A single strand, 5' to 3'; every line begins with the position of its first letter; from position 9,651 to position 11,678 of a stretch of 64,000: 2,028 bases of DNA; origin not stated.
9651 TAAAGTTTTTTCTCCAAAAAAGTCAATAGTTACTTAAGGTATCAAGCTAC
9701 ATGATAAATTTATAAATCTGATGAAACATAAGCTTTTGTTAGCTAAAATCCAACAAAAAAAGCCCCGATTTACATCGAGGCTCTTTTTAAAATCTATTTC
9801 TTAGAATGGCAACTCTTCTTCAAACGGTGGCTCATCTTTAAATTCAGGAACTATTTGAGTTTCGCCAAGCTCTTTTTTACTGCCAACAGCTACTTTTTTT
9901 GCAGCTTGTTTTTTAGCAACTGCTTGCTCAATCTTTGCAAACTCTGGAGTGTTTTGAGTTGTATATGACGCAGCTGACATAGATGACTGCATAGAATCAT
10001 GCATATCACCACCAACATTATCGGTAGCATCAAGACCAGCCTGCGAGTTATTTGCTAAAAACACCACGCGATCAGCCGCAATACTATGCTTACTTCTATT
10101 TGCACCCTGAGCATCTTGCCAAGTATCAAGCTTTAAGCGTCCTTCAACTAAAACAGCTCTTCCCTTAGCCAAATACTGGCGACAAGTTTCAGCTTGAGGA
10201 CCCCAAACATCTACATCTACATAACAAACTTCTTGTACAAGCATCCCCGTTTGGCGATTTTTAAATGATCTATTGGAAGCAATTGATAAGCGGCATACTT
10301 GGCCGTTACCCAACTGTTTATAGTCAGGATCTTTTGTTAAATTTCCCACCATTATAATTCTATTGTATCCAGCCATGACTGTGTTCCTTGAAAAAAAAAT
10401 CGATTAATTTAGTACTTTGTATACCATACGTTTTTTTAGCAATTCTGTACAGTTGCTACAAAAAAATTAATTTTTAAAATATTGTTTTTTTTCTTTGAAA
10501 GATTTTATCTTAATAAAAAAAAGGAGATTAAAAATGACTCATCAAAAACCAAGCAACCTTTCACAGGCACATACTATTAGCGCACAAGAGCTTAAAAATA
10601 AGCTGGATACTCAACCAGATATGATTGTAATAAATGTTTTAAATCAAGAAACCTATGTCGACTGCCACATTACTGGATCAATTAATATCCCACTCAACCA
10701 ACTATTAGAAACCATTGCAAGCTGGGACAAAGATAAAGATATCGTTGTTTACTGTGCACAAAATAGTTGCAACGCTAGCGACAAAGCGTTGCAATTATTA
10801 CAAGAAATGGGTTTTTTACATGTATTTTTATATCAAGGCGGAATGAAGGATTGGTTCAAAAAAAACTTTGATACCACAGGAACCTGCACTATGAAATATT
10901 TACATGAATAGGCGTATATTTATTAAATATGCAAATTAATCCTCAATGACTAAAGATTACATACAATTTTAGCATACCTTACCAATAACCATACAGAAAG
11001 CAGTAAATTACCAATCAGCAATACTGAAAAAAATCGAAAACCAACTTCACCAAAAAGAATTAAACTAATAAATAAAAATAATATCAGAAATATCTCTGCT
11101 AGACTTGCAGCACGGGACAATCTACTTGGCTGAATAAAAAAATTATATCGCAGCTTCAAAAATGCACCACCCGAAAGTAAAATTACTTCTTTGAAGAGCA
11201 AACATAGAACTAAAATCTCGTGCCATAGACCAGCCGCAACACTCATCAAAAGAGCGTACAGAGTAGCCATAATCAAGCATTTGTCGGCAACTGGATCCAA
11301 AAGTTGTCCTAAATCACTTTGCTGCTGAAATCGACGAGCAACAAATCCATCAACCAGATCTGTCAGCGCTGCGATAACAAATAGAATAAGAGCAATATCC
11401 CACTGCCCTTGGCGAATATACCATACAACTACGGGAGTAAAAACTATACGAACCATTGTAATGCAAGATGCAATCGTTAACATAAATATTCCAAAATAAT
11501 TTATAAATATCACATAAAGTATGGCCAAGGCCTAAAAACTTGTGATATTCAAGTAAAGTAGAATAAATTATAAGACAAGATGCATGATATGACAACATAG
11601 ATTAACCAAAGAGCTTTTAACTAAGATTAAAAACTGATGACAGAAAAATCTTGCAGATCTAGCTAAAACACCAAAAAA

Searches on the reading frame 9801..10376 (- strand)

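Call 67: search_protein_families(library=pfam, proteins=[window:9801-10376:-], max_evalue=0.00001)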
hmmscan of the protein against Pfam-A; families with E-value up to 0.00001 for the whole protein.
window:9801-10376:- (191 aa): 1 family
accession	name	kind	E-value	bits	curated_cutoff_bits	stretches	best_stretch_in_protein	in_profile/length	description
PF00436.31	SSB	-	7.8e-30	103.4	26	1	5-107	2-104/104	Single-strand binding protein family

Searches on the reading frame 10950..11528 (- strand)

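Call 67: search_protein_families(library=pfam, proteins=[window:10950-11528:-], max_evalue=0.00001)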
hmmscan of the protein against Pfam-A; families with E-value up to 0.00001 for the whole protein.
window:10950-11528:- (192 aa): 1 family
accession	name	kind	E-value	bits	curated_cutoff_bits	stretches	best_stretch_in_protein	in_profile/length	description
PF01066.26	CDP-OH_P_transf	-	4.9e-28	98.9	22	1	18-180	2-152/152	CDP-alcohol phosphatidyltransferase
